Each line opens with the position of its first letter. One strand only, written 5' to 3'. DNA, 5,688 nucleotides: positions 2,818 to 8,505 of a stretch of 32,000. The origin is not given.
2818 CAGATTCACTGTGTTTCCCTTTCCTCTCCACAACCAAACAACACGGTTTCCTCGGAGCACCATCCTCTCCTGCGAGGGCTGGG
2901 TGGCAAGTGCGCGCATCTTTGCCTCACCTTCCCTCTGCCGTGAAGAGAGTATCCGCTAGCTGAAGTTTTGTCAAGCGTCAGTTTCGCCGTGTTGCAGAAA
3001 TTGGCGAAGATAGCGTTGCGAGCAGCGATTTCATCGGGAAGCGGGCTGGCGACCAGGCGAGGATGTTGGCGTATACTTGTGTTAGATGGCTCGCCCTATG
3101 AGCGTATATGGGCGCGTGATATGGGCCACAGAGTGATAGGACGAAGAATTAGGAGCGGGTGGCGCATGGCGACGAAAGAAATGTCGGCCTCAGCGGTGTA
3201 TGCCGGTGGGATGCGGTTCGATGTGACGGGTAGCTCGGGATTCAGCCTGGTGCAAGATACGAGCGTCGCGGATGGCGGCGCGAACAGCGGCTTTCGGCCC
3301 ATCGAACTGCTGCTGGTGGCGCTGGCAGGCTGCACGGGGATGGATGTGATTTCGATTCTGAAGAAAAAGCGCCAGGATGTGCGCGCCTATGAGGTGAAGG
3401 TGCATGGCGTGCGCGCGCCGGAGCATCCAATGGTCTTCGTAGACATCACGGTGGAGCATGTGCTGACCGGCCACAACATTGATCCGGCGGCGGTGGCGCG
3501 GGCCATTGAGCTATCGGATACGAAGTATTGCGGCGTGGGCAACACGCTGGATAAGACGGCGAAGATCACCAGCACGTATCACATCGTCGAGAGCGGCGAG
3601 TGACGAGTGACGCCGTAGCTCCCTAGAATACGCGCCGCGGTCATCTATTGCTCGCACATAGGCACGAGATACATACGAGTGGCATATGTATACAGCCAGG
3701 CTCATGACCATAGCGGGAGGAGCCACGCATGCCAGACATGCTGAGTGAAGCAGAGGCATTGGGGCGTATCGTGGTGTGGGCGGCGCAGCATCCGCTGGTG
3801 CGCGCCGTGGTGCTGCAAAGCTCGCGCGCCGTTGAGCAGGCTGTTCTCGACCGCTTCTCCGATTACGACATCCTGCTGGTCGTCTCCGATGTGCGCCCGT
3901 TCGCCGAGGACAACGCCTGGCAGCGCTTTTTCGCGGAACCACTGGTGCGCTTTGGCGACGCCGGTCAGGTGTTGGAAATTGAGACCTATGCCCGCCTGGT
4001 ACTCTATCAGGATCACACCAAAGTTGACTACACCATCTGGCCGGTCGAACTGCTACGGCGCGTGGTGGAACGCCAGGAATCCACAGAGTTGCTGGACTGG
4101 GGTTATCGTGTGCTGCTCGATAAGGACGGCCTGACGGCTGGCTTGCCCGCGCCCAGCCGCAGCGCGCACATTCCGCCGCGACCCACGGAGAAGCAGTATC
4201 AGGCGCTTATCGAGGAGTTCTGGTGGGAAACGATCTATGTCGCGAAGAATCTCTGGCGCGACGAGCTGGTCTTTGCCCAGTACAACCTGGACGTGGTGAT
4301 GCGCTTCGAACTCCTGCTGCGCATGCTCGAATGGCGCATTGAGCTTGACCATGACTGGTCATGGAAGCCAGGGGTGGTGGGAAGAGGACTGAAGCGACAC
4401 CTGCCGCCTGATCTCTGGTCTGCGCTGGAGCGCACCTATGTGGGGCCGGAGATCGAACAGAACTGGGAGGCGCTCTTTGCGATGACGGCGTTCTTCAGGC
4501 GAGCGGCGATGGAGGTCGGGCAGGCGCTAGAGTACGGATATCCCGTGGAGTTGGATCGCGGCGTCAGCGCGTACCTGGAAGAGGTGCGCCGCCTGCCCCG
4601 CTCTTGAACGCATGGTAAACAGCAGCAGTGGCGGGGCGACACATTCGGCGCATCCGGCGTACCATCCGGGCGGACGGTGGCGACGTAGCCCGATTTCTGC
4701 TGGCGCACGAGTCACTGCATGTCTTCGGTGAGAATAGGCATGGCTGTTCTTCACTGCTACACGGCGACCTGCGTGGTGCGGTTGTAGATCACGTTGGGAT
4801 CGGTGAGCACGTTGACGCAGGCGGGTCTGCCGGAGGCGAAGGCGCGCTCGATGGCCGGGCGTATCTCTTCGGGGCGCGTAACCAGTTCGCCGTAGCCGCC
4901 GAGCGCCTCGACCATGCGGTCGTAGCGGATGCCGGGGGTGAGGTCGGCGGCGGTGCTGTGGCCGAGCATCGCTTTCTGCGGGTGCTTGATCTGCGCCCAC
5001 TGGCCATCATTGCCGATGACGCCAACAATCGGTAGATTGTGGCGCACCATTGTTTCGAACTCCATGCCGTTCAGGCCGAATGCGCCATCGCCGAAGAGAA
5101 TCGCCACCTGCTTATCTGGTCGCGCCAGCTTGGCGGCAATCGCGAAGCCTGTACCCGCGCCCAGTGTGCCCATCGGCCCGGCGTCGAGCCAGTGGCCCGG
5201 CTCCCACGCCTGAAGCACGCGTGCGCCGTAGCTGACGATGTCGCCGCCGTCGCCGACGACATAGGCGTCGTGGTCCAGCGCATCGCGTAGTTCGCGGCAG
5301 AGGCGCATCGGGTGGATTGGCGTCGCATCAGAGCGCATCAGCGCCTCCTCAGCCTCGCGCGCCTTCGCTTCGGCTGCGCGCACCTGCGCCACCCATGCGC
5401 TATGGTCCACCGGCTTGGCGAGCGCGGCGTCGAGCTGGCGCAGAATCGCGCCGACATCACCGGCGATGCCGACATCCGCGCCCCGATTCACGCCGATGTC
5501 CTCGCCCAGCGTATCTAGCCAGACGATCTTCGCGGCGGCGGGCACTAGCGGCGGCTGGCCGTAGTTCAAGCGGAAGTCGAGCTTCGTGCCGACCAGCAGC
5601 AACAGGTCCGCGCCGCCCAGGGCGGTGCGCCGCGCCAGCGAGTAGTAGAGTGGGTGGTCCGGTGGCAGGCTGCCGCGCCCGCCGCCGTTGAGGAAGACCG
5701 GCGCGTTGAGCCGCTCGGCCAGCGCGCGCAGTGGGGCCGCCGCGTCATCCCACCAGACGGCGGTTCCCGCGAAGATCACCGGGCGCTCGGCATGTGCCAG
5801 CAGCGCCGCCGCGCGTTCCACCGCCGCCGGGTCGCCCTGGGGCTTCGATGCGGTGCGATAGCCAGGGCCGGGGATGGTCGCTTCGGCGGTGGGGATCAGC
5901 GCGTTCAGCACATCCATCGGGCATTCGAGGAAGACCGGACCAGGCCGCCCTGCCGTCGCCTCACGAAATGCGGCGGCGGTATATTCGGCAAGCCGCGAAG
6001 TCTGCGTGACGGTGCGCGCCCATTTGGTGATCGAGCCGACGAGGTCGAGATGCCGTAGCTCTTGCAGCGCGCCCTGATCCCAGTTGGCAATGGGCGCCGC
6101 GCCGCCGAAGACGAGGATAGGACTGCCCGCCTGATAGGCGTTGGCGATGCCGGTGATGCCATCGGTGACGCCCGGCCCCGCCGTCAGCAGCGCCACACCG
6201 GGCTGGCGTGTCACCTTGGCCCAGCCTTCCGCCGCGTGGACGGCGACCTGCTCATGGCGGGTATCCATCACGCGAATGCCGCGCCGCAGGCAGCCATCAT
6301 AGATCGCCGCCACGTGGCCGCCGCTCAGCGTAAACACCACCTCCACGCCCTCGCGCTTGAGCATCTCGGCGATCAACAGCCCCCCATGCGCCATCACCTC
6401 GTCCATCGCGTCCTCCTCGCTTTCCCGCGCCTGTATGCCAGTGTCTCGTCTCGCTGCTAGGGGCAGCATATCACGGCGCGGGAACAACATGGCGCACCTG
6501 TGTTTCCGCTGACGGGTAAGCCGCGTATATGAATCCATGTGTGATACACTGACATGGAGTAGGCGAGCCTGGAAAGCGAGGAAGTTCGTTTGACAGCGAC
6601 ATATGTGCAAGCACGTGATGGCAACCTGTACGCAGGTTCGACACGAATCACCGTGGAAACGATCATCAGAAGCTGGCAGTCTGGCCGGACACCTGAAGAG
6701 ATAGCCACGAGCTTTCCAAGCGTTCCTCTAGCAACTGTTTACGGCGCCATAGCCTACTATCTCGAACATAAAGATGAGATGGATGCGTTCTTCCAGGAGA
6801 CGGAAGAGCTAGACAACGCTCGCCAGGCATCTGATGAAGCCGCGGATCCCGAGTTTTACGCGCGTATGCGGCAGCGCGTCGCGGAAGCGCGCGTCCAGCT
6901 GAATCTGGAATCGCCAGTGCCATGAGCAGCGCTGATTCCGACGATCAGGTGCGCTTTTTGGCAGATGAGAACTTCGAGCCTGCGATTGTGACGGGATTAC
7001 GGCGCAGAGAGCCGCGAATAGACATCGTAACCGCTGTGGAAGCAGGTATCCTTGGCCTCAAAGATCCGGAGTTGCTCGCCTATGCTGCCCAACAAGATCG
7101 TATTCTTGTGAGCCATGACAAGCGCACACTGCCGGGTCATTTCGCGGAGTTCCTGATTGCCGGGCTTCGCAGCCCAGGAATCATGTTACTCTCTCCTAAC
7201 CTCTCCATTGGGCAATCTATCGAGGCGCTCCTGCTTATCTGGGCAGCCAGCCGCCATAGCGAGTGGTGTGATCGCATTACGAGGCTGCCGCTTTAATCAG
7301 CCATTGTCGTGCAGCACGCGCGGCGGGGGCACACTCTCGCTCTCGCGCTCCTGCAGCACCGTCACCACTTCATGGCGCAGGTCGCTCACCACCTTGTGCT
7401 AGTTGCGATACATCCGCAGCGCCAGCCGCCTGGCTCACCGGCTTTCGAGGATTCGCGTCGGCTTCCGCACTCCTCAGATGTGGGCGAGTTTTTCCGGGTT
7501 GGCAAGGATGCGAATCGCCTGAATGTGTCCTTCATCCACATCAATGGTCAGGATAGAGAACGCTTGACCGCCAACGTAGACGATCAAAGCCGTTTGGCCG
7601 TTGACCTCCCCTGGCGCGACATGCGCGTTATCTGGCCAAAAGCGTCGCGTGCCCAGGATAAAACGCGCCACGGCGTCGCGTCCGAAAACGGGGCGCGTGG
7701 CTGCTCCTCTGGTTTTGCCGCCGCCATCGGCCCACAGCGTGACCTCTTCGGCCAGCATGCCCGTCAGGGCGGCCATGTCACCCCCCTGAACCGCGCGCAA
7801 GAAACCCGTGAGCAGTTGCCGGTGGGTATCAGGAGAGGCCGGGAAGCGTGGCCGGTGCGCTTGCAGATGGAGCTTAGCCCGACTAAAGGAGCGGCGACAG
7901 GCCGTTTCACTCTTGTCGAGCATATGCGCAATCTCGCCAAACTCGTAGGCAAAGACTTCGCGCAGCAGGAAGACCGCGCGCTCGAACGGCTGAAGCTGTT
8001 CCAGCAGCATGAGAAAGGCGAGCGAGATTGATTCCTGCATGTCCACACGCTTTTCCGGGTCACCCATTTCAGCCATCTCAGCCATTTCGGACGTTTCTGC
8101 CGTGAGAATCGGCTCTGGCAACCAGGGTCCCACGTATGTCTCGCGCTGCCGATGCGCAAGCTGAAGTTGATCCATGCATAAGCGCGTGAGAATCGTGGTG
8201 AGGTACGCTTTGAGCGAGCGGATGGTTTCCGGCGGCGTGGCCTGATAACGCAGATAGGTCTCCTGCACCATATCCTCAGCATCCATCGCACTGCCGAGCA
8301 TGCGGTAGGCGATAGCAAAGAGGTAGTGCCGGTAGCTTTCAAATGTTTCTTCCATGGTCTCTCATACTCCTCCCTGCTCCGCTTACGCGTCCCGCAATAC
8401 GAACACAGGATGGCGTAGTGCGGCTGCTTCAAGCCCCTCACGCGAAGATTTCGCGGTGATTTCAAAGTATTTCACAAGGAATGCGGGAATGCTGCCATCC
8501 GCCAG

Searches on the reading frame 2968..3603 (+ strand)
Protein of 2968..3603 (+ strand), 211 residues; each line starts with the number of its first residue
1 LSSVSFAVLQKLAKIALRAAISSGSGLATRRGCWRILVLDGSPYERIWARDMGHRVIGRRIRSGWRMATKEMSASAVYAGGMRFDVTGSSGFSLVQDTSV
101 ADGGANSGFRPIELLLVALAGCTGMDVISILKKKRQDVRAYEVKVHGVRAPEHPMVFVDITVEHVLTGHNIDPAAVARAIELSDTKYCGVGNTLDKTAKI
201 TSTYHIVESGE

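Call 82: search_protein_families(library=pfam, proteins=[window:2968-3603:+], max_evalue=0.00001)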
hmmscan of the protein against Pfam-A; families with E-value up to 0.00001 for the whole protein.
window:2968-3603:+ (211 aa): 1 family
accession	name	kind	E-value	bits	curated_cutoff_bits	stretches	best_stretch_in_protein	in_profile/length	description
PF02566.24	OsmC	-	5.2e-18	65.7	27.5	1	104-201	1-98/100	OsmC-like protein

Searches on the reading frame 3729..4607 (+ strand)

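Call 81: search_protein_families(library=pfam, proteins=[window:3729-4607:+], max_evalue=0.00001)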
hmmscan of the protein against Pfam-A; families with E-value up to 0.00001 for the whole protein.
window:3729-4607:+ (292 aa): 1 family
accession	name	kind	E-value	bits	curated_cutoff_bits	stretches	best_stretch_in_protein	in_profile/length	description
PF04439.18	Adenyl_transf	-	1.6e-73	247.7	22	1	4-286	1-279/279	Streptomycin adenylyltransferase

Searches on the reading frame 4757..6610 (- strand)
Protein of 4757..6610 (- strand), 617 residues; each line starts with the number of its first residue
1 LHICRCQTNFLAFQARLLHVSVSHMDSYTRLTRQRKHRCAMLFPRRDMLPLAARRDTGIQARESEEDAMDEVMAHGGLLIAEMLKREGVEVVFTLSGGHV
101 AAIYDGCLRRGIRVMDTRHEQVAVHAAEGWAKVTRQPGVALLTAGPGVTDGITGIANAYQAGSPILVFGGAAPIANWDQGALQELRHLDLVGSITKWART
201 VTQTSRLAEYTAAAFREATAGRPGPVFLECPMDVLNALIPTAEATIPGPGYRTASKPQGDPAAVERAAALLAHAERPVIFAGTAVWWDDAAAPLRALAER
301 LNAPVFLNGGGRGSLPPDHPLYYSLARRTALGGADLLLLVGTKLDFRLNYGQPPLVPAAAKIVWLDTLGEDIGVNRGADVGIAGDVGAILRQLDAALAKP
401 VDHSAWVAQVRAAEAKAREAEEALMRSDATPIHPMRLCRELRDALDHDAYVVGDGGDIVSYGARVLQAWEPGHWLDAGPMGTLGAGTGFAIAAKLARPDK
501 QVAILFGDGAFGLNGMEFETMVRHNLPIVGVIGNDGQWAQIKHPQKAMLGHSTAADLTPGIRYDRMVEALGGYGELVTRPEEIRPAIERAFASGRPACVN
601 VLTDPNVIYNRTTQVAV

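Call 81: search_protein_families(library=pfam, proteins=[window:4757-6610:-], max_evalue=0.00001)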
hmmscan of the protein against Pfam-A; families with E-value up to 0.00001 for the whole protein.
window:4757-6610:- (617 aa): 3 families
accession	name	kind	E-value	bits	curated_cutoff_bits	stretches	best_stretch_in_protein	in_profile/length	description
PF02776.23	TPP_enzyme_N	-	7.8e-35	119.7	26.8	1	76-187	3-116/119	Thiamine pyrophosphate enzyme, N-terminal TPP binding domain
PF02775.26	TPP_enzyme_C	-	1.3e-32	113.2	21.9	1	454-601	1-151/151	Thiamine pyrophosphate enzyme, C-terminal TPP binding domain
PF00205.28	TPP_enzyme_M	-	8e-31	107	30.4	1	264-393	1-137/137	Thiamine pyrophosphate enzyme, central domain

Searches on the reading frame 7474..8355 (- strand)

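Call 81: search_protein_families(library=pfam, proteins=[window:7474-8355:-], max_evalue=0.00001)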
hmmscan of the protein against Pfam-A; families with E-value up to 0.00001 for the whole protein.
window:7474-8355:- (293 aa): 2 families
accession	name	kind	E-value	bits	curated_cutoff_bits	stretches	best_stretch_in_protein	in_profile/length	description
PF04542.20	Sigma70_r2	-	1.1e-13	51.2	24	1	5-65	2-66/71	Sigma-70 region 2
PF08281.18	Sigma70_r4_2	-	8.1e-10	38.6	25.7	1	112-164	2-54/54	Sigma-70, region 4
